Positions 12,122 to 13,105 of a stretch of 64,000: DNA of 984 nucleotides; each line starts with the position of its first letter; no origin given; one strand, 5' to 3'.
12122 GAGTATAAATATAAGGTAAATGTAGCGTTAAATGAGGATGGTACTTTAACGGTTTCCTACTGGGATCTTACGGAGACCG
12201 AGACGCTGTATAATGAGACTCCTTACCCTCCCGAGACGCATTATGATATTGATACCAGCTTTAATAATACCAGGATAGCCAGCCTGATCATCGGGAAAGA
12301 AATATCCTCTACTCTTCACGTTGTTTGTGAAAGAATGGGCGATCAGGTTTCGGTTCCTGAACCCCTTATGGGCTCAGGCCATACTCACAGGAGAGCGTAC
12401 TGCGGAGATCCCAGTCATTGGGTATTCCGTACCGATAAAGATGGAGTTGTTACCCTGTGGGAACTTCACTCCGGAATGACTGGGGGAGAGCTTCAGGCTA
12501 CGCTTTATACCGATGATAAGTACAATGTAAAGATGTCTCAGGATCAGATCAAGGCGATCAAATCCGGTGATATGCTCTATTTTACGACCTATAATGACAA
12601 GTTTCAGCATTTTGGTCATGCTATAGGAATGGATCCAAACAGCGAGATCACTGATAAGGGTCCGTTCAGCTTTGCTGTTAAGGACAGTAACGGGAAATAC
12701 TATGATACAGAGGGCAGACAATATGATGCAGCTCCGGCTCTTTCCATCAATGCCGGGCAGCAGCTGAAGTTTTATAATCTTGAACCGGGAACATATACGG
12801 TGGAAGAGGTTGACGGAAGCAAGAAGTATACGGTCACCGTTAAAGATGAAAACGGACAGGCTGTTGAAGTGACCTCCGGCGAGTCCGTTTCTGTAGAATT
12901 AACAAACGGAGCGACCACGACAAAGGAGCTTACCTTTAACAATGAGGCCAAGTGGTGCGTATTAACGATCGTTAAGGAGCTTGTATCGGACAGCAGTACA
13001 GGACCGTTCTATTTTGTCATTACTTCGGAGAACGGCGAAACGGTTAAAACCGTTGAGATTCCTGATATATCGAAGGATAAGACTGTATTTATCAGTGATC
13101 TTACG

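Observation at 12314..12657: Cys/His/aromatic-rich module nested inside a SpaA-like domain (copy 1 of 3): candidate undescribed insert domain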

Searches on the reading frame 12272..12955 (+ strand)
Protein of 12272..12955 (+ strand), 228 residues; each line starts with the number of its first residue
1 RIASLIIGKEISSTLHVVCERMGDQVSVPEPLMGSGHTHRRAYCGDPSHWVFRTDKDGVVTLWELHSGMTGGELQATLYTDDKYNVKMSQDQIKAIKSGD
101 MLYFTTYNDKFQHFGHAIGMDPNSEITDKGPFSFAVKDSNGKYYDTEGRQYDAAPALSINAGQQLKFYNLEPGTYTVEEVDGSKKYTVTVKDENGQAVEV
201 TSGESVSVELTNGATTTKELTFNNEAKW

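Call 5: search_protein_families(library=pfam, max_evalue=1, proteins=[window:12272-12955:+])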
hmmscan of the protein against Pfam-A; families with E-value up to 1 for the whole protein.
seq(228 aa): 14 families
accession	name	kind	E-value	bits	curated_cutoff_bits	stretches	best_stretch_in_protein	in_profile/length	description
PF17802.7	SpaA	-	9e-06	26.2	23.1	1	136-212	23-89/91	Prealbumin-like fold domain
PF19407.5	DUF5979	-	0.0013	19.7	25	1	145-213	28-102/104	Domain of unknown function (DUF5979)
PF24547.1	DUF7601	-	0.0024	18.8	27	1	133-212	39-114/116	Domain of unknown function (DUF7601)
PF09134.16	Invasin_D3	-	0.0064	17.4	33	1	181-221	17-56/98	Invasin, domain 3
PF07198.17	DUF1410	-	0.0076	17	25.5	0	135-179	12-50/61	Protein of unknown function (DUF1410)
PF04151.21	PPC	-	0.012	16.9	25.9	1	131-178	25-67/70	Bacterial pre-peptidase C-terminal domain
PF00877.26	NLPC_P60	-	0.013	15.9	23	1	79-118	34-72/105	NlpC/P60 family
PF02369.22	Big_1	-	0.055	14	34.9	1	185-218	20-50/93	Bacterial Ig-like domain (group 1)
PF11797.14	WxLIP_HBD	-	0.066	13.6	28.9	1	137-191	69-123/138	WxL Interacting Protein, host binding domain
PF14344.12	DUF4397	-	0.08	14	30.6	1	159-224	28-92/119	Domain of unknown function (DUF4397)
PF13473.12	Cupredoxin_1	-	0.095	13.2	27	0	182-223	19-62/104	Cupredoxin-like domain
PF16475.10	DUF5052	-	0.27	11.2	29.4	1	183-216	35-67/199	Domain of unknown function (DUF5052)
PF12892.13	FctA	-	0.35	12.1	22.1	1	127-225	12-118/120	Spy0128-like isopeptide containing domain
PF20579.4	LapA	-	0.52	11.2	27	1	175-218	11-53/99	LapA domain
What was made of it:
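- Checked: Nesting: with the insert in place, the host-domain Pfam matches start at profile position 19-39 (call 5).
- One weak NlpC/P60 Pfam hit lies on '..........QHFGH' (E 0.013, call 5).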

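Call 8: search_solved_structures(query=A1, max_evalue=10)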
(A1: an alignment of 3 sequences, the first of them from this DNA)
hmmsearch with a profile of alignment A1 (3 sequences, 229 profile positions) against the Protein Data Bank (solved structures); distinct sequences matched with E-value up to 10: 1.
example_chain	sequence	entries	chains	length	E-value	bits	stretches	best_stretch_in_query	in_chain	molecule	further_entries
8cuk_A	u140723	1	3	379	0.79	12.6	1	41-69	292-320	E3 ubiquitin-protein ligase PEP5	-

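Call 15: predict_structure(alignment_id=A1)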
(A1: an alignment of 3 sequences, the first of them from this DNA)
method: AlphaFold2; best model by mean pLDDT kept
length: 228 residues; sequences in the alignment: 3
mean_pLDDT: 60.4   pTM: 0.42
mean pLDDT of the five models: 60.4, 57.3, 46.1, 45.4, 39.1
residues with pLDDT >= 90: 5; 70-90: 72; 50-70: 88; < 50: 63
segments of 3 or more residues with pLDDT < 50: 11-14, 26-31, 112-129, 199-228
pLDDT, mean of each block of 10 residues (from residue 1): 55 57 52 60 66 64 60 72 74 66 70 35 42 80 86 80 65 76 68 54 38 34 29
secondary structure, 60 per line:
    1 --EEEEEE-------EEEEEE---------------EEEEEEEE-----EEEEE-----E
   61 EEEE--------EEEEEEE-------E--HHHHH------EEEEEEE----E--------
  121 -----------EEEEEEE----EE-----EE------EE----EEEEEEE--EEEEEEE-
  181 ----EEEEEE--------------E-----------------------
elements in order: E3-8 E16-21 E37-44 E50-54 E60-64 E73-79 H90-94 E101-107 E132-138 E164-170 E173-179 E185-190
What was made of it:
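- Tried and rejected: AlphaFold with only the three window copies gave pLDDT 60 and was not used (call 15).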

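Call 30: find_homologous_proteins(query=A3, max_evalue=0.001)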
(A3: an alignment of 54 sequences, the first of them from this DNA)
Query A3 (54 sequences) (228 aa, profile of the alignment): 96 proteins with E <= 0.001 among 2718 candidates.
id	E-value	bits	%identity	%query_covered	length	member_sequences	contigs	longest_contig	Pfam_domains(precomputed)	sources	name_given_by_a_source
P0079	7.8e-37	144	23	21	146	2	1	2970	-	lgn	-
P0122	2.2e-36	143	42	28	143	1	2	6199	-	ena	-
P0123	5.6e-34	135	-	-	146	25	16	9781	-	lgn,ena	-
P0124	9.2e-34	134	-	-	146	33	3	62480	-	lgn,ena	-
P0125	3.7e-33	132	30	25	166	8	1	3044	-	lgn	-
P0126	5.0e-33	132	-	-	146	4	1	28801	-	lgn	-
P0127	5.9e-33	132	31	43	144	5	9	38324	-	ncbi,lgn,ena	-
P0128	6.1e-33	132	-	-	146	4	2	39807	-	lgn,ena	-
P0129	6.4e-33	132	29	39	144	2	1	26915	-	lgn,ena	-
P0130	4.4e-32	129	-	-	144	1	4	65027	-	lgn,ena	-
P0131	2.8e-31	126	28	40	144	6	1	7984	-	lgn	-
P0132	4.0e-30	123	31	34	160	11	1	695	-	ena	-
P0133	2.8e-29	120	30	34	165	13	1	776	-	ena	-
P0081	4.4e-28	116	36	25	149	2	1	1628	-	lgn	-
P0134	4.6e-28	116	-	-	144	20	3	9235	-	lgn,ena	-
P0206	3.2e-15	74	25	21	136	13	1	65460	-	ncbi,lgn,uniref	ncbi:hypothetical protein [Catenibacterium mitsuokai]|uniref:hypothetical protein n=1 Tax=Catenibact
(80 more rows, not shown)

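Call 31: find_encoding_contigs(protein=P0206, flank=8000, max_places=3)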
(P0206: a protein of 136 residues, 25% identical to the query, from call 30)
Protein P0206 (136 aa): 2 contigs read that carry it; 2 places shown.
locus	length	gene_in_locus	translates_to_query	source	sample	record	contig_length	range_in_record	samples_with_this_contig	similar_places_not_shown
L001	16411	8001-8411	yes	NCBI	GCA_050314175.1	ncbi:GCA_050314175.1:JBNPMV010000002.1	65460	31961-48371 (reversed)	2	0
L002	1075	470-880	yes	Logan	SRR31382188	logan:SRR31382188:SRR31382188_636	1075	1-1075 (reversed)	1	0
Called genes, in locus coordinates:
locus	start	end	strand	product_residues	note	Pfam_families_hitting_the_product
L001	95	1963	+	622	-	PF13727:CoA_binding_3, PF04321:RmlD_sub_bind, PF01073:3Beta_HSD, PF01370:Epimerase, PF02719:Polysacc_synt_2, PF07993:NAD_binding_4 (faint), PF16363:GDP_Man_Dehyd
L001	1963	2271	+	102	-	PF05402:PqqD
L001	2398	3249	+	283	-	PF01418:HTH_6, PF01380:SIS, PF13580:SIS_2 (weak)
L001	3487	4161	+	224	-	PF12787:EcsC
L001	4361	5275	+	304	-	PF00294:PfkB, PF08543:Phos_pyr_kin (weak)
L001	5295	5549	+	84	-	PF00359:PTS_EIIA_2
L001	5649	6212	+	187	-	PF25554:PTS_EIIB_BC_N, PF02302:PTS_IIB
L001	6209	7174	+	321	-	-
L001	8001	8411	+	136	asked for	-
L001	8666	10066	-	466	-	PF01548:DEDD_Tnp_IS110, PF02371:Transposase_20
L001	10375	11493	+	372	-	PF04055:Radical_SAM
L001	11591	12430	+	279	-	PF27840:ScmC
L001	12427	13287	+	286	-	PF00149:Metallophos, PF12850:Metallophos_2 (weak)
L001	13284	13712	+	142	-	PF00717:Peptidase_S24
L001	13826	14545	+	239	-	PF19567:CpsB_CapC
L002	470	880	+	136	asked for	-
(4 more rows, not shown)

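Call 32: find_encoding_contigs(protein=P0124, flank=8000, max_places=3)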
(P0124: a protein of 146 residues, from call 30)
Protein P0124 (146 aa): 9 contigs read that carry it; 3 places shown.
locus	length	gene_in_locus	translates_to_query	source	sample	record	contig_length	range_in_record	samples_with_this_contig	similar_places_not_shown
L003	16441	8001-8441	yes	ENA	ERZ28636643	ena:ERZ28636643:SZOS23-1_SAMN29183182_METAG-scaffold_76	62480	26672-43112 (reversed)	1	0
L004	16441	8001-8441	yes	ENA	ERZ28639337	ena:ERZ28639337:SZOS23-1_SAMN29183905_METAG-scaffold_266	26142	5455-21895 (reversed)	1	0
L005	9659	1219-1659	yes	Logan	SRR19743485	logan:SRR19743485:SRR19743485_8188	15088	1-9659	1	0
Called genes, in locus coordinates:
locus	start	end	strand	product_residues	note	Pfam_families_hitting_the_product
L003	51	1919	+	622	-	PF13727:CoA_binding_3, PF04321:RmlD_sub_bind, PF01073:3Beta_HSD, PF01370:Epimerase, PF02719:Polysacc_synt_2, PF07993:NAD_binding_4 (faint), PF16363:GDP_Man_Dehyd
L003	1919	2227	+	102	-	PF05402:PqqD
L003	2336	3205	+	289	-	PF01418:HTH_6, PF01380:SIS, PF13580:SIS_2 (weak)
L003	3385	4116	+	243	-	PF12787:EcsC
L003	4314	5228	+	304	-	PF00294:PfkB, PF08543:Phos_pyr_kin (weak)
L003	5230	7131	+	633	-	PF00359:PTS_EIIA_2, PF02302:PTS_IIB, PF25554:PTS_EIIB_BC_N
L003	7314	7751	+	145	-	-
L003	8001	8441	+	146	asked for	-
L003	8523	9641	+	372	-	PF04055:Radical_SAM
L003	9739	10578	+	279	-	PF27840:ScmC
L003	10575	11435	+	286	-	PF00149:Metallophos, PF12850:Metallophos_2 (weak)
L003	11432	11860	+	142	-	PF00717:Peptidase_S24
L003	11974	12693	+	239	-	PF19567:CpsB_CapC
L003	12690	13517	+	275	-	-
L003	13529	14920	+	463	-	PF01656:CbiA (weak), PF06564:CBP_BcsQ (weak), PF09140:MipZ (weak), PF10609:ParA, PF13614:AAA_31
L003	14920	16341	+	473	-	-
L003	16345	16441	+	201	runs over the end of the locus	PF02397:Bac_transf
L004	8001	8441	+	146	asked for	-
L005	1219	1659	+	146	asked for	-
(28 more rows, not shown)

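Call 36: predict_structure(alignment_id=A3)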
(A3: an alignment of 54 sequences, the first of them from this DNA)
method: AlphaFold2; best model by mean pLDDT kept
length: 228 residues; sequences in the alignment: 54
mean_pLDDT: 79.6   pTM: 0.64
mean pLDDT of the five models: 79.6, 77.9, 77.0, 75.7, 74.5
residues with pLDDT >= 90: 92; 70-90: 79; 50-70: 35; < 50: 22
segments of 3 or more residues with pLDDT < 50: 122-128, 198-202, 206-212, 226-228
pLDDT, mean of each block of 10 residues (from residue 1): 72 81 97 92 93 82 85 93 97 89 94 90 46 88 93 88 81 86 74 55 46 53 52
secondary structure, 60 per line:
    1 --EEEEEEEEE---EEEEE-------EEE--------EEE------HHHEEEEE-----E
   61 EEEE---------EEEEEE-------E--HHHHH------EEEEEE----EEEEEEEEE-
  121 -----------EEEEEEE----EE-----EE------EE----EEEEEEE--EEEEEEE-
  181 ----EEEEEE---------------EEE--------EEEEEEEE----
elements in order: E3-11 E15-19 E27-29 E38-40 E50-54 E60-64 E74-79 H90-94 E101-106 E111-119 E132-138 E164-170 E173-179 E185-190 E206-208 E217-224
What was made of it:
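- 12272..12325 (+): Strand A of the host CnaB-type (DUF7601/SpaA) domain of copy 1 (aa 1546-1563, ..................). It carries the putative isopeptide Lys1554. AlphaFold strands 3-11 and 15-19 (call 36).
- On NlpC/P60 papain-like hydrolases: There is no long helix after the Cys (call 36).
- A pLDDT-46 tether precedes the return to the Ig fold (call 36). The predicted structure has no long active-site helix after the Cys (call 36).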

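Call 37: find_encoding_contigs(protein=P0127, flank=7000, max_places=3)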
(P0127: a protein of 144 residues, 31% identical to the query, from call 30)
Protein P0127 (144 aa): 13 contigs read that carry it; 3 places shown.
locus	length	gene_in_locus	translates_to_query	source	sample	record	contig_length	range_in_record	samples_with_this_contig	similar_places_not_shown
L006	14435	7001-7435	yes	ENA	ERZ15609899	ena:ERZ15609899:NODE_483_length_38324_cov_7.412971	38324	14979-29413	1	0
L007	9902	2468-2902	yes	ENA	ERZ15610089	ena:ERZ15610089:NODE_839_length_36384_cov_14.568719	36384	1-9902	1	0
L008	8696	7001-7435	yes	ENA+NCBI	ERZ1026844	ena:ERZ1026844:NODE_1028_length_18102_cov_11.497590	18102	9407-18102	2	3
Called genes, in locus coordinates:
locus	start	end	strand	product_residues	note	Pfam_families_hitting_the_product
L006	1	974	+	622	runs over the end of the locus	PF13727:CoA_binding_3, PF04321:RmlD_sub_bind, PF01073:3Beta_HSD, PF01370:Epimerase, PF02719:Polysacc_synt_2, PF07993:NAD_binding_4 (faint), PF16363:GDP_Man_Dehyd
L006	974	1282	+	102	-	PF05402:PqqD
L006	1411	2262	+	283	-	PF01418:HTH_6, PF01380:SIS, PF13580:SIS_2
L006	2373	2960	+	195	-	-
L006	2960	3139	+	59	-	-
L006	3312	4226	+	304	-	PF00294:PfkB, PF08543:Phos_pyr_kin (weak)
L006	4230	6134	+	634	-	PF00359:PTS_EIIA_2, PF02302:PTS_IIB, PF25554:PTS_EIIB_BC_N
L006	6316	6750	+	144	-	-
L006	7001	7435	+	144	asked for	-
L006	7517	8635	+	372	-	PF04055:Radical_SAM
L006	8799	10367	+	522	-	PF13289:SIR2_2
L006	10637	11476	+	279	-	PF27840:ScmC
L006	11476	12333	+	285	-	PF00149:Metallophos, PF12850:Metallophos_2 (weak)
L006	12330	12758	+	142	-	PF00717:Peptidase_S24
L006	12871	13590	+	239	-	PF19567:CpsB_CapC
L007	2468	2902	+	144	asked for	-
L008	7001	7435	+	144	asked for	-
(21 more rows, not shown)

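Call 38: find_encoding_contigs(protein=P0130, flank=7000, max_places=2)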
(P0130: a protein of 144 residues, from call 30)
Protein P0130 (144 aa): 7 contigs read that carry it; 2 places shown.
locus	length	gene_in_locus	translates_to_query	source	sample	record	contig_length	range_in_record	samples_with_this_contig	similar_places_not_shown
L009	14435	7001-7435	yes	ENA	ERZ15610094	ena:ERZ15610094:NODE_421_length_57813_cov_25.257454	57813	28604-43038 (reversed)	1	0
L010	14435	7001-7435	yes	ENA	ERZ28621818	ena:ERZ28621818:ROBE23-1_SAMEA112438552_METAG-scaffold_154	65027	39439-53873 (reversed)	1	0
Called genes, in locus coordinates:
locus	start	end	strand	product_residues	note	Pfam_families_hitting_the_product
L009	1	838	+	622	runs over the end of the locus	PF13727:CoA_binding_3, PF04321:RmlD_sub_bind, PF01073:3Beta_HSD, PF01370:Epimerase, PF02719:Polysacc_synt_2, PF07993:NAD_binding_4 (faint), PF16363:GDP_Man_Dehyd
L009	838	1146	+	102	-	PF05402:PqqD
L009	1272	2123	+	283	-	PF01418:HTH_6, PF01380:SIS, PF13580:SIS_2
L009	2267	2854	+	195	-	-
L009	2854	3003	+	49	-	-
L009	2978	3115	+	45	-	-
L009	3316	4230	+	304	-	PF00294:PfkB, PF08543:Phos_pyr_kin (weak)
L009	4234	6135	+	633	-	PF00359:PTS_EIIA_2, PF02302:PTS_IIB, PF25554:PTS_EIIB_BC_N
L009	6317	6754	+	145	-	-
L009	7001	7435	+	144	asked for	-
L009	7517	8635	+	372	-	PF04055:Radical_SAM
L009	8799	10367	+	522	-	PF13289:SIR2_2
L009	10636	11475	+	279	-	PF27840:ScmC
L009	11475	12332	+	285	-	PF00149:Metallophos, PF12850:Metallophos_2 (weak)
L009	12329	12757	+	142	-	PF00717:Peptidase_S24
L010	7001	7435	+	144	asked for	-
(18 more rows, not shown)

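Call 42: search_protein_families(library=ncbifam, max_evalue=0.001, proteins=[L003:8523-9641:+, L003:9739-10578:+, L003:10575-11435:+, L003:11432-11860:+, L003:7314-7751:+])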
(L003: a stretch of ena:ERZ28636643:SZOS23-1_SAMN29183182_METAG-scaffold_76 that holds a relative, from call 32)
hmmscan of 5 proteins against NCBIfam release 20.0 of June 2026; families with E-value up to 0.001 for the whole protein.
L003:8523-9641:+ (372 aa): 63 families (the best 25 are shown)
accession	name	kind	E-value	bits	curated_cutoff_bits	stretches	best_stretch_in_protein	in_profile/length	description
TIGR04545.1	rSAM_ahbD_hemeb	equivalog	2.1e-26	93.2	500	1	30-355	5-337/339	heme b synthase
TIGR04055.1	rSAM_NirJ2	equivalog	1.2e-25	90.7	500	1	34-356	9-325/326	putative heme d1 biosynthesis radical SAM protein NirJ2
NF041298.1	rSAM_mat_DynA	equivalog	4.2e-19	68.7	450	1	34-368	10-351/356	dynobactin maturation radical SAM/SPASM protein DynA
NF050035.1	rSAM_WgK_link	exception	5.4e-19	68.4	650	1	29-196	13-176/367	radical SAM/SPASM peptide maturase WgkB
TIGR04546.1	rSAM_ahbC_deAc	equivalog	5.6e-19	68.2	650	1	35-199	49-208/390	12,18-didecarboxysiroheme deacetylase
TIGR04053.2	TIGR04053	equivalog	5.9e-19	68.5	395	1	34-209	17-191/366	TIGR04053 family radical SAM/SPASM domain-containing protein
TIGR04051.1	rSAM_NirJ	equivalog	8.3e-19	67.8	515.45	1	31-211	8-183/354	heme d1 biosynthesis radical SAM protein NirJ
TIGR02668.1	moaA_archaeal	equivalog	2.3e-17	62.9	325.25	1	30-200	15-183/303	GTP 3',8-cyclase MoaA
TIGR04340.1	rSAM_ACGX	hypoth_equivalog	2.6e-17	63.1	400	1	33-345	11-330/341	radical SAM/SPASM domain protein, ACGX system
TIGR04250.1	SCM_rSAM_ScmE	equivalog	3.4e-17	62.4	400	1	26-194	4-169/358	SynChlorMet cassette radical SAM/SPASM protein ScmE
TIGR02666.1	moaA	equivalog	7.2e-17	61.4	284.05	1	34-208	19-197/336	GTP 3',8-cyclase MoaA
TIGR02109.1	PQQ_syn_pqqE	equivalog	8.3e-17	61.1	381.35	1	21-335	3-303/358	pyrroloquinoline quinone biosynthesis protein PqqE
TIGR04054.1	rSAM_NirJ1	equivalog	1e-16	60.6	650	1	34-197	45-203/387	putative heme d1 biosynthesis radical SAM protein NirJ1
NF045574.1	sacti_mat_StsB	exception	5.9e-16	58.4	625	1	35-351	106-412/466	StsB family radical SAM/SPASM domain sactipeptide maturase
NF047865.1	rSAM_PapB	equivalog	2e-15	56.8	340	1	34-342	12-324/330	PapB family radical SAM/SPASM ranthipeptide maturase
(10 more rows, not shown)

L003:9739-10578:+ (279 aa): 1 family
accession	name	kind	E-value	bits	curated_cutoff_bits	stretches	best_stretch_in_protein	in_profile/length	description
TIGR04249.1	SCM_chp_ScmC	equivalog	0.00062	19.2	125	1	118-222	115-225/292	SynChlorMet cassette protein ScmC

L003:10575-11435:+ (286 aa): 4 families
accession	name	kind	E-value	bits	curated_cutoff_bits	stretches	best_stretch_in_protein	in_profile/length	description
NF008460.0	PRK11340.1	equivalog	8.2e-23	81.2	188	1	16-285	15-270/271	phosphodiesterase YaeI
NF033458.1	lipid_A_LpxG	equivalog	1.6e-15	57.2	350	2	45-122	42-123/321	UDP-2,3-diacylglucosamine diphosphatase LpxG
TIGR00040.1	yfcE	subfamily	0.00055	20.1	56.25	0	49-137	2-85/158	YfcE family phosphodiesterase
TIGR04123.1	P_estr_lig_assc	hypoth_equivalog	0.00076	18.9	150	0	67-129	56-121/207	ligase-associated DNA damage response endonuclease PdeM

L003:11432-11860:+ (142 aa): 3 families
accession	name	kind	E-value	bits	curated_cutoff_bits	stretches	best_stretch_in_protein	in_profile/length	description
TIGR02228.1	sigpep_I_arch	equivalog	1.8e-06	27.9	51.85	1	20-79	29-89/158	signal peptidase I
TIGR02754.1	sod_Ni_protease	equivalog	7.1e-05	23.2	63.25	1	27-103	3-88/90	nickel-type superoxide dismutase maturation protease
NF046067.1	SigPepSipWBacil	equivalog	0.00046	19.8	190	1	26-85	42-106/189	signal peptidase I SipW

L003:7314-7751:+ (145 aa): 0 families

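Call 43: fold_search(model_id=the predicted structure, library=pdb)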
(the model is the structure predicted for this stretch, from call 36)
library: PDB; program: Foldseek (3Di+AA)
matches with E <= 10: 412; with E <= 0.001: 0
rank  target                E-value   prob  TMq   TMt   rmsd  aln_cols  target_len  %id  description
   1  3rkp_B                1.3e-03  0.51  0.20  0.14  29.6       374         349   11  Crystal structure of BcpA*(D312A), the major pilin subunit of Bacillus cereus (released 2012-05-30)
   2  3rkp_A                2.3e-03  0.41  0.20  0.14  29.6       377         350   11  Crystal structure of BcpA*(D312A), the major pilin subunit of Bacillus cereus (released 2012-05-30)
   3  3kpt_A                5.1e-03  0.41  0.22  0.15  29.1       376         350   10  Crystal structure of BcpA, the major pilin subunit of Bacillus cereus (released 2009-11-24)
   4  9lr7_A                8.5e-03  0.30  0.21  0.13  32.9       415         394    9  Crystal Structure of the Basal pilin EbpB from Enterococcus faecalis. (released 2025-07-16)
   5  9lj6                  1.0e-02  0.92  0.27  0.25  20.4       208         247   14  Crystal Structure of C-terminal rigid fragment containing middle and C-terminal domains of the Basal pilin EbpB from Ent (released 2025-07-16)
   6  4uzg                  2.9e-02  0.41  0.24  0.21  20.4       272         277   13  Crystal structure of group B streptococcus pilus 2b backbone protein SAK_1440 (released 2015-05-13)
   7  9m00_A                5.0e-02  0.30  0.24  0.17  19.9       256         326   12  Crystal Structure of the Basal pilin EbpB from Enterococcus faecalis with a partially disordered N-terminal domain. (released 2025-07-16)
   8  5xcc_A                5.6e-02  0.28  0.26  0.15  23.6       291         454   13  X-ray structure of Clostridium perfringens pili protein CppA (released 2018-02-28)
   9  4oq1                  5.9e-02  0.15  0.20  0.14  20.4       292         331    9  Structure of the Streptococcal ancillary pilin (released 2014-04-23)
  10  9m00_B                8.8e-02  0.41  0.27  0.20  19.3       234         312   13  Crystal Structure of the Basal pilin EbpB from Enterococcus faecalis with a partially disordered N-terminal domain. (released 2025-07-16)
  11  6ixy_B                9.8e-02  0.25  0.28  0.15  24.3       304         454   14  X-ray structure of major pilin from C. perfringens SM101 (released 2019-08-14)
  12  6ixy_A                1.5e-01  0.21  0.27  0.15  23.1       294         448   15  X-ray structure of major pilin from C. perfringens SM101 (released 2019-08-14)
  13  8bdw_A                1.6e-01  0.97  0.25  0.55   2.8       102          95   13  Crystal structure of CnaB2 domain from Lactobacillus plantarum (released 2023-02-22)
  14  3b2m_C                1.8e-01  0.07  0.17  0.14  19.7       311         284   10  Crystal Structure of the Major Pilin from Streptococcus pyogenes (released 2007-12-18)
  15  3gld_C                1.8e-01  0.06  0.17  0.15  20.9       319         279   10  Crystal Structure of the Major Pilin from Streptococcus pyogenes E117A mutant (released 2009-06-02)
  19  8bdw_H                2.8e-01  0.92  0.25  0.54   2.9       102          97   13  Crystal structure of CnaB2 domain from Lactobacillus plantarum (released 2023-02-22)
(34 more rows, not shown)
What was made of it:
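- On Immunoglobulin V-set: Antibody chains in Foldseek have probability 0.02-0.05 (call 43).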
